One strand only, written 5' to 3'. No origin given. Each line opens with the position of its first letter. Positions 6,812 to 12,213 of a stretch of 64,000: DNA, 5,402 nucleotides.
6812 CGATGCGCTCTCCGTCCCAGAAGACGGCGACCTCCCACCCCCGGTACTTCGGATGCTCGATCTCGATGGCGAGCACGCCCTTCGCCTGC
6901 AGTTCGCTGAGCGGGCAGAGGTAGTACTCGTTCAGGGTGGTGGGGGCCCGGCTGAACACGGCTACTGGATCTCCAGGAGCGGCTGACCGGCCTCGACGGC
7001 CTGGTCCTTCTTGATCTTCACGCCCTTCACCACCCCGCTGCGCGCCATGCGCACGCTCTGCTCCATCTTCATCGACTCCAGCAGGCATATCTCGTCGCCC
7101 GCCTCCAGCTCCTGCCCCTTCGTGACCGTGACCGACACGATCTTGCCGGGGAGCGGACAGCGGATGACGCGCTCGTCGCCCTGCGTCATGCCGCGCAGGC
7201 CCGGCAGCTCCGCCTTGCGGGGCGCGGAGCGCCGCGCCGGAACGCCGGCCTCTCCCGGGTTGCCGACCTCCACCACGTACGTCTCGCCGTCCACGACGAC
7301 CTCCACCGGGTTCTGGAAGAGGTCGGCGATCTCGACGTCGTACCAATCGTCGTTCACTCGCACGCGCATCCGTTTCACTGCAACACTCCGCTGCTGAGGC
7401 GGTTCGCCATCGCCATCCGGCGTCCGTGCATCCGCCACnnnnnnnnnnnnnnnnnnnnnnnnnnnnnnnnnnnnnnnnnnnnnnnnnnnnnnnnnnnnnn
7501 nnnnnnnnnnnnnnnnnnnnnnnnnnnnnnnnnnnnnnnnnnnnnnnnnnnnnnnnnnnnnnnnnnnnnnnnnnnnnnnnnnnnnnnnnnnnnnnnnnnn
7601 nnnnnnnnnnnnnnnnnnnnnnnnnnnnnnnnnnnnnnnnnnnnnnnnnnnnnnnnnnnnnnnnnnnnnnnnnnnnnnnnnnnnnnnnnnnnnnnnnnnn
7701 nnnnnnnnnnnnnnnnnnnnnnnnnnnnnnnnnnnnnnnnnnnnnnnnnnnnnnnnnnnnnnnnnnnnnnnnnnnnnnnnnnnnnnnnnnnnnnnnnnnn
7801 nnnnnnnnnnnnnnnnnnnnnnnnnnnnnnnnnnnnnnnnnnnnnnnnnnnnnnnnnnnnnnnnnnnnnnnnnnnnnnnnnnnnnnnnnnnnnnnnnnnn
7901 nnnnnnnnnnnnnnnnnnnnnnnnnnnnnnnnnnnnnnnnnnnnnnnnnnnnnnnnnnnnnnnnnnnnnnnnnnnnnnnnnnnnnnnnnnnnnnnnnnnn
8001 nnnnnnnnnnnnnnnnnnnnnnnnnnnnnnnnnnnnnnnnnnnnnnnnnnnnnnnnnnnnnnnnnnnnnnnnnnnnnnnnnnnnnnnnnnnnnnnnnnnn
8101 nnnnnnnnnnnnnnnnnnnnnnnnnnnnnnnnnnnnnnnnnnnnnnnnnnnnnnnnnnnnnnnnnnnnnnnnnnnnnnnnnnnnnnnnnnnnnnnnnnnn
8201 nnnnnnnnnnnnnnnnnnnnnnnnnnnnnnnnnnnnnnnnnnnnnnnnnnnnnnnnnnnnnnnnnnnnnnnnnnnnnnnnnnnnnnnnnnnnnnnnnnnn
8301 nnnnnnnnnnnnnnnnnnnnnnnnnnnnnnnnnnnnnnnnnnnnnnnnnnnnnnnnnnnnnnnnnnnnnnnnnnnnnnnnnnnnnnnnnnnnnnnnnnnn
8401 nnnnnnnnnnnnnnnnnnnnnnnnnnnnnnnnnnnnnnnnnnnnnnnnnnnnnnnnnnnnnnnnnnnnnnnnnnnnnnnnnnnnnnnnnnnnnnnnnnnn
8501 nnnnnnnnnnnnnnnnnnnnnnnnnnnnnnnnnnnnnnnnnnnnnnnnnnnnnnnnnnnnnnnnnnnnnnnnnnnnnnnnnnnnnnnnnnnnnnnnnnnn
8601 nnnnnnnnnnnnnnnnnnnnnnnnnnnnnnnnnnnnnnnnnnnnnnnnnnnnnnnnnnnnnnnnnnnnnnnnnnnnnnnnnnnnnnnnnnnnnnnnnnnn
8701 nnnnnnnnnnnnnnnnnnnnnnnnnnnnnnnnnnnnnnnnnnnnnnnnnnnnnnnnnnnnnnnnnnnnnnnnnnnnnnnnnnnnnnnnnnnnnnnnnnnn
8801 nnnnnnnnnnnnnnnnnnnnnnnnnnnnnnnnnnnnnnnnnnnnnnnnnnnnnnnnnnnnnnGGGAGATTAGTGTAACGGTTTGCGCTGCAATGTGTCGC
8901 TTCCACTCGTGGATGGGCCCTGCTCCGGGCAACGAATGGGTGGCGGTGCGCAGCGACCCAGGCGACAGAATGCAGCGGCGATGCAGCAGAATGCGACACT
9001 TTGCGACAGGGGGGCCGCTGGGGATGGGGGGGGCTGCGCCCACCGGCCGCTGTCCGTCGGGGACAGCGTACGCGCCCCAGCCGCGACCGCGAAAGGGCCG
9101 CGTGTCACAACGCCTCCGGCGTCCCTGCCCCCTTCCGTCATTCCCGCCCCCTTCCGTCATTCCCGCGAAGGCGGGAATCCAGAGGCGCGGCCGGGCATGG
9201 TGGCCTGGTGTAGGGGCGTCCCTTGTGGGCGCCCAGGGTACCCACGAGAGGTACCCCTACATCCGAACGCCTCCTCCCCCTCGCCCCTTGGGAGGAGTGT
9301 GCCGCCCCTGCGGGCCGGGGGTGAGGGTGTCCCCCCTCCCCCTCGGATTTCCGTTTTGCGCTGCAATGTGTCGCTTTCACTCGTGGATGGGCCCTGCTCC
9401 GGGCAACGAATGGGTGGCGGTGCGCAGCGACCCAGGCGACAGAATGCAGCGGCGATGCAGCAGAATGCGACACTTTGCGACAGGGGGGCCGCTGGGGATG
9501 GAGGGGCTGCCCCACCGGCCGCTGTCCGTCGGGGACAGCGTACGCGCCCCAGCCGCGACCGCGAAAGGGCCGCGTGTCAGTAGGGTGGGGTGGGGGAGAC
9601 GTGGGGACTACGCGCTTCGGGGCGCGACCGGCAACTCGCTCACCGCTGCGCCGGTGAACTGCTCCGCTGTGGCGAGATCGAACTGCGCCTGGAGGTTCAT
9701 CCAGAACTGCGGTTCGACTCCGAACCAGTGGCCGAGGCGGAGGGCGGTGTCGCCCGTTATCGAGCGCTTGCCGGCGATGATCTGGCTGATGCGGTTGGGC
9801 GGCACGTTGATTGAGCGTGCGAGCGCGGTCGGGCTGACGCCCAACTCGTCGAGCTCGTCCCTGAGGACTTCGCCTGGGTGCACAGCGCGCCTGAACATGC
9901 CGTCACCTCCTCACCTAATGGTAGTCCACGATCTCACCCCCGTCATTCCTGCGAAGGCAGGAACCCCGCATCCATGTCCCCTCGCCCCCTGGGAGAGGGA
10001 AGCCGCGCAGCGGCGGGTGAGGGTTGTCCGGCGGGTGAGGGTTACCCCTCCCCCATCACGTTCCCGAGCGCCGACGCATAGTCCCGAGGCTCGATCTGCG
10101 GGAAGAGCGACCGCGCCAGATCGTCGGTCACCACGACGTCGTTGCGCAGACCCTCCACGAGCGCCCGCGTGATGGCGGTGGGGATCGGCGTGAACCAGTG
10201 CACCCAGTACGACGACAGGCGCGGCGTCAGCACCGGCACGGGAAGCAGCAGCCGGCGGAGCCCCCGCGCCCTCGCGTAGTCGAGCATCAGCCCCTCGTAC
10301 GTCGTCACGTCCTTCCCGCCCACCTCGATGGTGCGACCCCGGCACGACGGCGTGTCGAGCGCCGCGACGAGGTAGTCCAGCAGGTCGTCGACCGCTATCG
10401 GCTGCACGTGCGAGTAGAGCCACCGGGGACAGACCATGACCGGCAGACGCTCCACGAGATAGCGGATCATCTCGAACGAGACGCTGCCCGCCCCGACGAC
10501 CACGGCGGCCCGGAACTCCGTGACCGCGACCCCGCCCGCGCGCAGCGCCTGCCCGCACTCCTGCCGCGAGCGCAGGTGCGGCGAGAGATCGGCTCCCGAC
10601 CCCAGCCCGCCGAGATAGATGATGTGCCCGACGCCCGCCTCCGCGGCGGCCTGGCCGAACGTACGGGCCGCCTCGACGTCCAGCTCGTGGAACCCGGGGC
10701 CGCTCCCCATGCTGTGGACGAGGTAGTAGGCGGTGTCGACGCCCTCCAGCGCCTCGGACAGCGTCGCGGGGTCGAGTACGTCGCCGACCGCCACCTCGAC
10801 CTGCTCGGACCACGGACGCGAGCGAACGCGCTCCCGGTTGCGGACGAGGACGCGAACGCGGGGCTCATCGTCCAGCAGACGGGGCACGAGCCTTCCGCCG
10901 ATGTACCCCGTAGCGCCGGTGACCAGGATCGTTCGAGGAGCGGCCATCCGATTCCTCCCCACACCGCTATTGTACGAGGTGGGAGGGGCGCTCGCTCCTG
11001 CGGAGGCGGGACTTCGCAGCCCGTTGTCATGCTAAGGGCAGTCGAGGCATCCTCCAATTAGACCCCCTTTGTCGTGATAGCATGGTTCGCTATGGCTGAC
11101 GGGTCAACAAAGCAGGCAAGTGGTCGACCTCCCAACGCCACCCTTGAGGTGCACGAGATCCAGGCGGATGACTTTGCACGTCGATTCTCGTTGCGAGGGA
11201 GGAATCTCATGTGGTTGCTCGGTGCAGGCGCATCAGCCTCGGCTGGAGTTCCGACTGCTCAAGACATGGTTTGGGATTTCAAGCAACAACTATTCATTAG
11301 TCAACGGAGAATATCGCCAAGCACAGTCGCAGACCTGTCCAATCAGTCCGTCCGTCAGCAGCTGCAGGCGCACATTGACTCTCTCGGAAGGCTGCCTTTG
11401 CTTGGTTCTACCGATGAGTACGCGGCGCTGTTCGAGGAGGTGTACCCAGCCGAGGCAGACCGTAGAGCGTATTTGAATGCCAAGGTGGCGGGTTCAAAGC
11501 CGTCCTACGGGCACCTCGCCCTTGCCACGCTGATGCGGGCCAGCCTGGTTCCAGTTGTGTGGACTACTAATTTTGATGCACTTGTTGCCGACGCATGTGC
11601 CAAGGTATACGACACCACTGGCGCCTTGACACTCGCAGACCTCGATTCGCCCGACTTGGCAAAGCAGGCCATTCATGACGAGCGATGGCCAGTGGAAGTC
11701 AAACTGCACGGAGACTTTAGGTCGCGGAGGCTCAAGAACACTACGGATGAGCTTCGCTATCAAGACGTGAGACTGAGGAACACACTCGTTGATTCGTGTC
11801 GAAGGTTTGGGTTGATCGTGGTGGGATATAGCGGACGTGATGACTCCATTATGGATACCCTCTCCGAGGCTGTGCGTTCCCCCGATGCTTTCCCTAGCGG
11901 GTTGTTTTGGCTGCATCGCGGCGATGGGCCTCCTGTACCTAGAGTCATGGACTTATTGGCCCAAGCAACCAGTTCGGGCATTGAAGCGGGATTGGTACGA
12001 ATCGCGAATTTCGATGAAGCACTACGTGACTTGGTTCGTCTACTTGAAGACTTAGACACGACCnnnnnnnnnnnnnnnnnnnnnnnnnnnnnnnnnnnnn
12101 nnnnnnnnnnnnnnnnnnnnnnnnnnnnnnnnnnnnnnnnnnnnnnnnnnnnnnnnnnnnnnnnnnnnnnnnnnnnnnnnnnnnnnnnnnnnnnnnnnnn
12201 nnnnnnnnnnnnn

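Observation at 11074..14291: SIR2-APAZ plus short catalytically dead Argonaute: a two-gene NAD-depleting defence system (SPARSA type)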

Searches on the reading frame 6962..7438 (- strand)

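Call 39: search_protein_families(library=pfam, proteins=[window:6962-7438:-], max_evalue=0.01)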
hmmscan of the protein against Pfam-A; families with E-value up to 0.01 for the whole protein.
window:6962-7438:- (158 aa): 3 families
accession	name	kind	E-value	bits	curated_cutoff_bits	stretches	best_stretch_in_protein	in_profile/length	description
PF00364.28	Biotin_lipoyl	-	6.3e-16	58.4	22.1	1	92-157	3-73/73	Biotin-requiring enzyme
PF13533.13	Biotin_lipoyl_2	-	3.5e-09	36.7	29.8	2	134-157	8-31/32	Biotin-lipoyl like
PF13437.12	HlyD_3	-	3.9e-05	24.8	22.2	0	133-158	6-31/106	HlyD family secretion protein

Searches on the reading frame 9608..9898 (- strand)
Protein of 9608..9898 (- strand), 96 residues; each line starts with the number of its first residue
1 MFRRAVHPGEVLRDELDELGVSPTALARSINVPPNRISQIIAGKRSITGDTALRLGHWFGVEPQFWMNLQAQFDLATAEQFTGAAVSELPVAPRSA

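Call 39: search_protein_families(library=pfam, proteins=[window:9608-9898:-], max_evalue=0.01)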
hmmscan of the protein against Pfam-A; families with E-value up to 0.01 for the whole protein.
window:9608-9898:- (96 aa): 3 families
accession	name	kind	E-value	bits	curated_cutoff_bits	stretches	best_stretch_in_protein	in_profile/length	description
PF01381.28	HTH_3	-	4.3e-08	33.5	23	1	12-65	1-54/55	Helix-turn-helix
PF13560.12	HTH_31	-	0.00074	20.2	27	1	11-62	5-57/64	Helix-turn-helix domain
PF04218.19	CENP-B_N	-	0.0088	16.1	21.2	0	20-47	22-49/53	CENP-B N-terminal DNA-binding domain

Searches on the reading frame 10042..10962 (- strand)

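Call 39: search_protein_families(library=pfam, proteins=[window:10042-10962:-], max_evalue=0.01)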
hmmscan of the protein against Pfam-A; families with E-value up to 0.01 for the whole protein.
window:10042-10962:- (306 aa): 8 families
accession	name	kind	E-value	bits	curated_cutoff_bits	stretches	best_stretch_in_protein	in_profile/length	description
PF13460.12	NAD_binding_10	-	7.8e-19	68.7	27.2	1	16-130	1-109/184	NAD(P)H-binding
PF05368.20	NmrA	-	5.9e-17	62.6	27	1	10-116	3-104/298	NmrA-like family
PF01370.27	Epimerase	-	5.6e-10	39.5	20.9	1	12-118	1-114/240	NAD dependent epimerase/dehydratase family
PF01073.25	3Beta_HSD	-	2.5e-08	33.8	22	1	13-117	1-114/280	3-beta hydroxysteroid dehydrogenase/isomerase family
PF02254.24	TrkA_N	-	0.00015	22.5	23.8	0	18-86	6-71/116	TrkA-N domain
PF16363.11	GDP_Man_Dehyd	-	0.00018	21.5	27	1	13-76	1-75/332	GDP-mannose 4,6 dehydratase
PF07993.18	NAD_binding_4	-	0.00029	20.5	20.1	1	14-45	1-35/258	Male sterility protein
PF00106.31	adh_short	-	0.0091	15.9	26.6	0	11-85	2-81/195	short chain dehydrogenase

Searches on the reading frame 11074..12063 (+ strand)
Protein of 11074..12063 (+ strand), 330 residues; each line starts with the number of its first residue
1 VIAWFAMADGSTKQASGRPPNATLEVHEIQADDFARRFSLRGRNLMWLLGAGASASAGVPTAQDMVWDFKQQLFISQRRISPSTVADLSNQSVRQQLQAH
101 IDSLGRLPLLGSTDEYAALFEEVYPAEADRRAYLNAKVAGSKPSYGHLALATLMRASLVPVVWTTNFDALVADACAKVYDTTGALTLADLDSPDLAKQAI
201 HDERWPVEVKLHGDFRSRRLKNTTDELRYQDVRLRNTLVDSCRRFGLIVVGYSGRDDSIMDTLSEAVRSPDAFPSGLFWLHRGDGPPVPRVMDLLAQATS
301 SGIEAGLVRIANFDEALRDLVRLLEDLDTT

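Call 65: search_solved_structures(query=window:11074-12063:+, max_evalue=0.01)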
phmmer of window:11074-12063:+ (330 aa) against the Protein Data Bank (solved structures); distinct sequences matched with E-value up to 0.01: 3.
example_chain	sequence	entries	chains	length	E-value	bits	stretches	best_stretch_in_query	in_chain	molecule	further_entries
8jkz_A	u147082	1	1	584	5.5e-53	183.4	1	32-326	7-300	Sir2 superfamily protein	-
8jl0_A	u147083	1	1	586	5.5e-53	183.4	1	32-326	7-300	Sir2 superfamily protein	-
8in8_B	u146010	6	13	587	5.6e-53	183.4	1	32-326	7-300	Sir2 superfamily protein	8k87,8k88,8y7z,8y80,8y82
